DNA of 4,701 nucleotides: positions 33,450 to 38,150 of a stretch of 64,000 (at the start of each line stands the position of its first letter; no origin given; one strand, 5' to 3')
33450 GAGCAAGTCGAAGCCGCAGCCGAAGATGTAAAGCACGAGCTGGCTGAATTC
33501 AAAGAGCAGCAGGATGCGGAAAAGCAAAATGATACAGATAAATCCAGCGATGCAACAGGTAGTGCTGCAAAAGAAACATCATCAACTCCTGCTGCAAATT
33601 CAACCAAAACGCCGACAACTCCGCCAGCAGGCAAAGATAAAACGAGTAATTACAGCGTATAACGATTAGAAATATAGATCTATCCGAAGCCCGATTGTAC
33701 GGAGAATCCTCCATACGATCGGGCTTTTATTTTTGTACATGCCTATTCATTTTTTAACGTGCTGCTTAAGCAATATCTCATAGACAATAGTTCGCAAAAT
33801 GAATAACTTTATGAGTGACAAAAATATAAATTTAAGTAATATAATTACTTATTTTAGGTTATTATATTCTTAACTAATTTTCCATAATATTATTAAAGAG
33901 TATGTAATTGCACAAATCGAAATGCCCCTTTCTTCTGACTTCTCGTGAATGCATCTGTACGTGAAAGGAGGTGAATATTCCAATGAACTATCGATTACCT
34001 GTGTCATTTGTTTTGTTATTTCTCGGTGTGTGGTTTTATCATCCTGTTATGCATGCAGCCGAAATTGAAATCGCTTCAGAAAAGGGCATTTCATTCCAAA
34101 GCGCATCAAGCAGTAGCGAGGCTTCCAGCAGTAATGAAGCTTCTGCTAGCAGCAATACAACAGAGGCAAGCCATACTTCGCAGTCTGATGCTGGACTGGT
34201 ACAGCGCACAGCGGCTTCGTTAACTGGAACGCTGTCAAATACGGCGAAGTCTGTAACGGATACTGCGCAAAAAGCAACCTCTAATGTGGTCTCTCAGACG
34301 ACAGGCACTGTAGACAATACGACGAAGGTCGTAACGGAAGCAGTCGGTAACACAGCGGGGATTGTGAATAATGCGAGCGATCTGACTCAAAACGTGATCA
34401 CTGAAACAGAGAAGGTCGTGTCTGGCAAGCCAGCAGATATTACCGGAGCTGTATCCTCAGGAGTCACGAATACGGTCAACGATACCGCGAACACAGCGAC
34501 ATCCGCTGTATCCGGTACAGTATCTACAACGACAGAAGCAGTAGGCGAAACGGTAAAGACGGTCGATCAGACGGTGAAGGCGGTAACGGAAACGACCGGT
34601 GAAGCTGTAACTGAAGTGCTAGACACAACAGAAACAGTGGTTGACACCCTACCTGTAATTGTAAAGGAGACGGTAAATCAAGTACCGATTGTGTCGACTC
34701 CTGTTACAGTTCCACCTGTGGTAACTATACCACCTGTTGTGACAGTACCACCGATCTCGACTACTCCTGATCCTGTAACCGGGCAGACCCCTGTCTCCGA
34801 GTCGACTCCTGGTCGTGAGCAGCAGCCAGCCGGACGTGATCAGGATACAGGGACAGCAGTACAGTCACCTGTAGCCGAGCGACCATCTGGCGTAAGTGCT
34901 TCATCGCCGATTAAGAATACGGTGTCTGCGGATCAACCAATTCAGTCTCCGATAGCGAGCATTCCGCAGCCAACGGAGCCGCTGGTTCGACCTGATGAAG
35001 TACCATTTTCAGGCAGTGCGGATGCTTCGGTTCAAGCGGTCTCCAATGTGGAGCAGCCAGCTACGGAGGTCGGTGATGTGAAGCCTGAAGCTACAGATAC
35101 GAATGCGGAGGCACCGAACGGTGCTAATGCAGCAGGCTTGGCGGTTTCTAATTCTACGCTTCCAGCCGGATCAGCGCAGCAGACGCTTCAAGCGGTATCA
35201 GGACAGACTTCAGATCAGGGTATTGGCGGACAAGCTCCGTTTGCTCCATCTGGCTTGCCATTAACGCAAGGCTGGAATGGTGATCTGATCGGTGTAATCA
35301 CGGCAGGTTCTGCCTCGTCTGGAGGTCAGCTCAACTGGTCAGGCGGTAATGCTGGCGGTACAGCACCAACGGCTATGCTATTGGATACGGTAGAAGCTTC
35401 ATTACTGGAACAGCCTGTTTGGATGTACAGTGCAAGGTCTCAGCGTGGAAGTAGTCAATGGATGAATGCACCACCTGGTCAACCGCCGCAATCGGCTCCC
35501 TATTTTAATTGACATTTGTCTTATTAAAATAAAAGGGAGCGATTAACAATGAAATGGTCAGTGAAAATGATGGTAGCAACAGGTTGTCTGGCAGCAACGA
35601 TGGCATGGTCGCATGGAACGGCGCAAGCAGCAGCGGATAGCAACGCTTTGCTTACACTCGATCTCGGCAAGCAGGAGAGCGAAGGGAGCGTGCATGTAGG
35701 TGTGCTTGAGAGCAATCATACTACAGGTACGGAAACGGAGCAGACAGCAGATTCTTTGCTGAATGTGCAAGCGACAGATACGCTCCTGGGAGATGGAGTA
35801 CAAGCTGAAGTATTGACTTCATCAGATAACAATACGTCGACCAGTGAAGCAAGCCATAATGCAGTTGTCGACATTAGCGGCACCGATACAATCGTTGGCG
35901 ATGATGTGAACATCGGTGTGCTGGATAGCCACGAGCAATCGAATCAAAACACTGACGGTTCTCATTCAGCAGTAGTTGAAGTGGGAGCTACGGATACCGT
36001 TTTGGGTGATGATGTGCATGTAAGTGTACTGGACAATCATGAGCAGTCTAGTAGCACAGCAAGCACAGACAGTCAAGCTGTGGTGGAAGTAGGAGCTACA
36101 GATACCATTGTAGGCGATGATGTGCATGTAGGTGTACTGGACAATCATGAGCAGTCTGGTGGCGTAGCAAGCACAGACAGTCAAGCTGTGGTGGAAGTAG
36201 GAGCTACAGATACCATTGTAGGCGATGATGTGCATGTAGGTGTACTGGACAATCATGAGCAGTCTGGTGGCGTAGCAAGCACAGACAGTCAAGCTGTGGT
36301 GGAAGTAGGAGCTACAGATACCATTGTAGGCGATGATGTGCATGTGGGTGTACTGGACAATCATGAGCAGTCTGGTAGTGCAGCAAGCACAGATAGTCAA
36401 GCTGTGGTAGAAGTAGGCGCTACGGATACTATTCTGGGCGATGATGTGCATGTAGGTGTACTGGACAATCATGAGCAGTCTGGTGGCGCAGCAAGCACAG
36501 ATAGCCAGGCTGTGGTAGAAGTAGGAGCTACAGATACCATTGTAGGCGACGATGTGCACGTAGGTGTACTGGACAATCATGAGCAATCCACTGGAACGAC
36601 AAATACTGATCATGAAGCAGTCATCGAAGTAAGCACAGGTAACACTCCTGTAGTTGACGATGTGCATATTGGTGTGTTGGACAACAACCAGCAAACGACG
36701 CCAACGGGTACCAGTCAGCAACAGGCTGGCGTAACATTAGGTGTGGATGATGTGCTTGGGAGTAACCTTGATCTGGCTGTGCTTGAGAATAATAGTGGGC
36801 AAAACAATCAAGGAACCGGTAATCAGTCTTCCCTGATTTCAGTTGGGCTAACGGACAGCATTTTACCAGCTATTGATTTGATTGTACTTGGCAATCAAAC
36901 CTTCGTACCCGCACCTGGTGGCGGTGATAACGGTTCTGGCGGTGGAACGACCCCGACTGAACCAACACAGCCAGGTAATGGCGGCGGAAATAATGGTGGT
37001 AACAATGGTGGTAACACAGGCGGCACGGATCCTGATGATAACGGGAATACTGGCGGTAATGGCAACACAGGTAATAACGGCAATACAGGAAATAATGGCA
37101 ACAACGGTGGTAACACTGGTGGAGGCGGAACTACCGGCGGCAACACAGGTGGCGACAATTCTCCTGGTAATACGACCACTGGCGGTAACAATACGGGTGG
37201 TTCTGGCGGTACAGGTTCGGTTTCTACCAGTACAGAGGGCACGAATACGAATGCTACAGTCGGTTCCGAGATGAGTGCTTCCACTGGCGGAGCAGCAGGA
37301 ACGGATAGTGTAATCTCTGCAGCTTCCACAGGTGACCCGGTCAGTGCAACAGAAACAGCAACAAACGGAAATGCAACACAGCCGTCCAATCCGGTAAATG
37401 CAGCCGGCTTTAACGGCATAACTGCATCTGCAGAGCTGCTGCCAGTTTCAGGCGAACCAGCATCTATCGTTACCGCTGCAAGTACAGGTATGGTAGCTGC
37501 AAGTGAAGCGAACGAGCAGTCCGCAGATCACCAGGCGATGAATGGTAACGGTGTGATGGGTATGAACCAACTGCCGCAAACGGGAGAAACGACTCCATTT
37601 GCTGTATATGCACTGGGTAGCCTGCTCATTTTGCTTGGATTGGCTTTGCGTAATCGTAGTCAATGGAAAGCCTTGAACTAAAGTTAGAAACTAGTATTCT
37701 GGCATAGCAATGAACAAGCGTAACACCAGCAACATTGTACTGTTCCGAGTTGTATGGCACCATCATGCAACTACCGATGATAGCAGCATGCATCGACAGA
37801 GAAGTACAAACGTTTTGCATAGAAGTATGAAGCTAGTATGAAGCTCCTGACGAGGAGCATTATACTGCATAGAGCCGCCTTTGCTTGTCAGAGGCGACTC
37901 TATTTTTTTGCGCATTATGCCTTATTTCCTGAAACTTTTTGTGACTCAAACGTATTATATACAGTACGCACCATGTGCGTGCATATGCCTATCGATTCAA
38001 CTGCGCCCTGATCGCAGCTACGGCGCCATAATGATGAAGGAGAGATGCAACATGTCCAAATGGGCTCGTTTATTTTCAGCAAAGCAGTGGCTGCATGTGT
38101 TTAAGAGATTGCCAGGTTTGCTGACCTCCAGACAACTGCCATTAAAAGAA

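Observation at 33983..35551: Candidate secretion-monitoring ribosome-arrest peptide (W-M-N-A-P-P) coupled to an SD-sequestering hairpin controlling a cell-wall protein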

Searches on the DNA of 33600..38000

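Call 59: search_rna_families(source=window, start=33600, end=38000, threshold=evalue, max_evalue=1)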
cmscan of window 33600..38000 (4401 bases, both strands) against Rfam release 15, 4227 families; matches with E-value up to 1: 0.
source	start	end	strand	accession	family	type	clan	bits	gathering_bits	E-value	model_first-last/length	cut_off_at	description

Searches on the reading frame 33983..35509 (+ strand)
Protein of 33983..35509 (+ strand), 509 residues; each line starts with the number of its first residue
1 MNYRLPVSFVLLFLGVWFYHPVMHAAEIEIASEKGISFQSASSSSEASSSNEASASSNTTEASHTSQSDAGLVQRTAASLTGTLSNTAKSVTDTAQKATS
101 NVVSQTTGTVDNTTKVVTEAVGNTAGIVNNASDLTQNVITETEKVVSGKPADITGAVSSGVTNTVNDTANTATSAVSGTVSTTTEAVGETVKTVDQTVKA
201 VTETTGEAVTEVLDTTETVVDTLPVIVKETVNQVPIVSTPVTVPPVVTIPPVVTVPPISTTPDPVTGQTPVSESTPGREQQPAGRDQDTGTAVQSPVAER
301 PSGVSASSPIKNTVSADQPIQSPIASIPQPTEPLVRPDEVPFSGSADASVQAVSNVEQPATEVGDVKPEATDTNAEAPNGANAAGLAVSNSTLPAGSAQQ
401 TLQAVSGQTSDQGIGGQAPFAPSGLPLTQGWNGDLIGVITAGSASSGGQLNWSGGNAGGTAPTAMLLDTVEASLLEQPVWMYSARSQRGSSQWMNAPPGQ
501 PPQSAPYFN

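Call 4: search_protein_families(library=pfam, proteins=[window:33983-35509:+], max_evalue=1)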
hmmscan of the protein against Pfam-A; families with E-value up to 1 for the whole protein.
window:33983-35509:+ (509 aa): 4 families
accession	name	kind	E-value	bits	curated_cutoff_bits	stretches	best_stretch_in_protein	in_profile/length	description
PF04286.17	DUF445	-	0.021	15.2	33.8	1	70-233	164-325/368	Protein of unknown function (DUF445)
PF06595.17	BDV_P24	-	0.032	14.6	27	1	109-205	57-152/202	Borna disease virus P24 protein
PF01442.23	Apolipoprotein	-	0.11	12.6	90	1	74-228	21-164/190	Apolipoprotein A1/A4/E domain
PF07464.16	ApoLp-III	-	1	10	36.3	0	65-105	102-142/146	Apolipophorin-III precursor (apoLp-III)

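Call 5: search_protein_families(library=ncbifam, proteins=[window:33983-35509:+], max_evalue=1)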
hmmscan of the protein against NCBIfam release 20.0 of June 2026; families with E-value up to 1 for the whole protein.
window:33983-35509:+ (509 aa): 3 families
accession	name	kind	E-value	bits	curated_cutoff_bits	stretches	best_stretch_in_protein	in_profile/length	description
NF047840.1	lipo_Ag473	exception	0.0003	21.6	100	1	159-219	30-90/136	Ag473 family lipoprotein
NF053819.1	EF0750_LPXTG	subfamily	0.0017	18.8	47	1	6-65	7-65/105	EF2685/EF0750 family sortase-dependent surface protein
NF052626.1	SrfC_fam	equivalog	0.079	12.3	500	1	66-222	34-187/418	SrfC family effector protein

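Call 6: find_homologous_proteins(query=window:33983-35509:+, max_evalue=0.001)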
Query window:33983-35509:+ (509 aa): 5 proteins with E <= 0.001 among 8000 candidates.
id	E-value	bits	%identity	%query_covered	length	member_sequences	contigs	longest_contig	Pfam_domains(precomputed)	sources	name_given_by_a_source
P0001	1.6e-203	695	70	100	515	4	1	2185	-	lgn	-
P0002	2.1e-203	695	70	100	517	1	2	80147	-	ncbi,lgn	-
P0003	2.9e-71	259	38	100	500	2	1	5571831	-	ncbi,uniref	ncbi:hypothetical protein ACE3MZ_07905 [Paenibacillus sp. WLX1005]|uniref:hypothetical protein n=1 T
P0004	1.0e-65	241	38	100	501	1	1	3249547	-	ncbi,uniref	ncbi:hypothetical protein [Paenibacillus kandeliae]|uniref:hypothetical protein n=1 Tax=Paenibacillu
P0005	5.6e-65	238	40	87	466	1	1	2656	-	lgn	-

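Call 9: find_encoding_contigs(protein=P0003, flank=8000, max_places=3)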
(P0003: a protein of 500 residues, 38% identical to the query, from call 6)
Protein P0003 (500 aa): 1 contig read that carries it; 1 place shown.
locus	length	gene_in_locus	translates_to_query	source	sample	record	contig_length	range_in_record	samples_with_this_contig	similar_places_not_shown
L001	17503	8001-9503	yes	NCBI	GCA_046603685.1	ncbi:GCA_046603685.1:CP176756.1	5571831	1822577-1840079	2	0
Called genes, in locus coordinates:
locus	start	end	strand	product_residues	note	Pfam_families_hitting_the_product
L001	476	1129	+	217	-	PF01386:Ribosomal_L25p, PF14693:Ribosomal_TL5_C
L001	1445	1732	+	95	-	PF07876:Dabb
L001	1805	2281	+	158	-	PF08974:DUF1877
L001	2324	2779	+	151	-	PF01934:HepT-like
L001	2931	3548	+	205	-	PF01022:HTH_5, PF01047:MarR, PF08220:HTH_DeoR (weak), PF08279:HTH_11, PF12840:HTH_20, PF13412:HTH_24 (weak), PF21476:PF0610-like_N (faint)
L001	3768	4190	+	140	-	PF12732:YtxH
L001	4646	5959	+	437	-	-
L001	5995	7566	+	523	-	-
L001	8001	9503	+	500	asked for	-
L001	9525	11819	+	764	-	-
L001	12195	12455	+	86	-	-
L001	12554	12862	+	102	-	-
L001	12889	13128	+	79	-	PF07293:DUF1450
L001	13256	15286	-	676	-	PF27449:LtaS_N, PF00884:Sulfatase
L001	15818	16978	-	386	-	PF22020:RlmL_1st, PF02926:THUMP, PF01170:UPF0020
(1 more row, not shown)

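Call 10: find_encoding_contigs(protein=P0004, flank=8000, max_places=3)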
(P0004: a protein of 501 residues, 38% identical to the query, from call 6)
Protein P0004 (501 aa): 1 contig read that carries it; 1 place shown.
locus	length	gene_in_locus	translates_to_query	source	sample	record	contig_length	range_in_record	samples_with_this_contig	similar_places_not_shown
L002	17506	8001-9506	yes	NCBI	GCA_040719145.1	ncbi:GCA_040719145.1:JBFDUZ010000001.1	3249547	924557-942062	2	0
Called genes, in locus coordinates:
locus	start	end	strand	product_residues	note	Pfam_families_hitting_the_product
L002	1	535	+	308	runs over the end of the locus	PF01040:UbiA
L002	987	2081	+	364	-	PF00392:GntR, PF00532:Peripla_BP_1, PF13407:Peripla_BP_4 (faint), PF13377:Peripla_BP_3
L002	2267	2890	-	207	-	PF12728:HTH_17 (faint), PF01527:HTH_Tnp_1 (faint), PF13384:HTH_23 (faint)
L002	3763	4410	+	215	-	PF01386:Ribosomal_L25p, PF14693:Ribosomal_TL5_C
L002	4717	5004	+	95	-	PF07876:Dabb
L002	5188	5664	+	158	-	PF08974:DUF1877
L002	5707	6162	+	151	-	PF01934:HepT-like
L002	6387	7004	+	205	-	PF01022:HTH_5, PF01047:MarR (weak), PF08220:HTH_DeoR (weak), PF08279:HTH_11, PF12840:HTH_20 (weak), PF13412:HTH_24 (weak), PF21476:PF0610-like_N (weak)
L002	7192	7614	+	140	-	PF12732:YtxH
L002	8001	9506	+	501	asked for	-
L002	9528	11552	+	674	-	-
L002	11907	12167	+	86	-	-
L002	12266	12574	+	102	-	-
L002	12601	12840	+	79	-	PF07293:DUF1450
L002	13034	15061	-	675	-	PF27449:LtaS_N, PF00884:Sulfatase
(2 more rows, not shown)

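Call 11: find_encoding_contigs(protein=P0002, flank=8000, max_places=3)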
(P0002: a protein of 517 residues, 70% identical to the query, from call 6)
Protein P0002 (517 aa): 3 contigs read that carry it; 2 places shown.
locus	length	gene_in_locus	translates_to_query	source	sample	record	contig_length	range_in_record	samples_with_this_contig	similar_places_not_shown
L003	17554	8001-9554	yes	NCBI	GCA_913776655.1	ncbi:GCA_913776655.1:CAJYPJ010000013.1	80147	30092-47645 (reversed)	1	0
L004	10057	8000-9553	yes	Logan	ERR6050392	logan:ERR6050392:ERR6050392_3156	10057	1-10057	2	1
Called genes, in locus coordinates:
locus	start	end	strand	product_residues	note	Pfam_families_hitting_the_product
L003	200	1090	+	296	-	PF01040:UbiA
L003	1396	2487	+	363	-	PF00392:GntR, PF00532:Peripla_BP_1, PF13407:Peripla_BP_4, PF13377:Peripla_BP_3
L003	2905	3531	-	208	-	PF12728:HTH_17 (faint), PF01527:HTH_Tnp_1 (faint), PF13384:HTH_23 (faint)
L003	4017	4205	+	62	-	-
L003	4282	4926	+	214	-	PF01386:Ribosomal_L25p, PF14693:Ribosomal_TL5_C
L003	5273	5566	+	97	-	PF07876:Dabb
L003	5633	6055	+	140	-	PF01934:HepT-like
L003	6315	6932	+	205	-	PF01022:HTH_5, PF01047:MarR (weak), PF13412:HTH_24 (weak), PF08220:HTH_DeoR (faint), PF08279:HTH_11, PF12840:HTH_20 (weak), PF21476:PF0610-like_N (weak)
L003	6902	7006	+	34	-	-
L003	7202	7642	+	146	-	-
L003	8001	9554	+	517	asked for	-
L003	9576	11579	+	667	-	-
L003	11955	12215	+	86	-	-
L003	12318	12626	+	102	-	-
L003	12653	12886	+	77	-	PF07293:DUF1450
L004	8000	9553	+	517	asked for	-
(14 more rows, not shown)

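Call 27: find_related_loci(query=A1, collection=genome_contigs, flank=6000)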
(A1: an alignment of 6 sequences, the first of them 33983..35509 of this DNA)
Query A1 (509 aa) in genome_contigs; peptide patterns used: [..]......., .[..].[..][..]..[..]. (x = any residue, [..] = any of these).
55 stretches matched a pattern; 4 encode a relative of the query (tblastn E <= 1e-3); 4 distinct loci.
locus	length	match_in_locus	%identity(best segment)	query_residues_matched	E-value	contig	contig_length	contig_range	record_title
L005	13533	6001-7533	76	1-509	0e+0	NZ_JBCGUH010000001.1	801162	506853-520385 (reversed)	Paenibacillus wenxiniae strain DSM 100576 100576_scaffold1, whole genome shotgun sequence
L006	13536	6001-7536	70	1-509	4e-176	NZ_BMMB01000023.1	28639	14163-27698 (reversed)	Paenibacillus hunanensis strain CGMCC 1.8907 sequence23, whole genome shotgun sequence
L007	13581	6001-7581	54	1-509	2e-130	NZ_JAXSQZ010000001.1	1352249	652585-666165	Paenibacillus campi strain SGZ-1009 Scaffold1, whole genome shotgun sequence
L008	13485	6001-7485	38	1-509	4e-71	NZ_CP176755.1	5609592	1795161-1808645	Paenibacillus sp. WLX2291 chromosome, complete genome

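Call 55: find_homologous_proteins(query=A5, max_evalue=0.001)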
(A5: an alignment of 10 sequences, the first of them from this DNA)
Query A5 (10 sequences) (509 aa, profile of the alignment): 8 proteins with E <= 0.001 among 8000 candidates.
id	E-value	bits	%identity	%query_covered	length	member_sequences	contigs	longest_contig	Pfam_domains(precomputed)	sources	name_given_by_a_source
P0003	2.5e-143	497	38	100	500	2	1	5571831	-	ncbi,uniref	ncbi:hypothetical protein ACE3MZ_07905 [Paenibacillus sp. WLX1005]|uniref:hypothetical protein n=1 T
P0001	6.3e-112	394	70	100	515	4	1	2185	-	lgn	-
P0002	9.8e-112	393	70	100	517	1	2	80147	-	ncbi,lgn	-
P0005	1.8e-108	382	40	87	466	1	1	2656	-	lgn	-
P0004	8.2e-103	364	38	100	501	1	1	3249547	-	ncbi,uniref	ncbi:hypothetical protein [Paenibacillus kandeliae]|uniref:hypothetical protein n=1 Tax=Paenibacillu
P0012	8.6e-71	258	34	26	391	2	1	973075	-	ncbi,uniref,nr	ncbi:hypothetical protein LCL96_13865 [Rossellomorea aquimaris]|uniref:hypothetical protein n=1 Tax=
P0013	7.7e-40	156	61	4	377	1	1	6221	-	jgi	jgi:hypothetical protein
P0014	2.7e-19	88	41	6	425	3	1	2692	-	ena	-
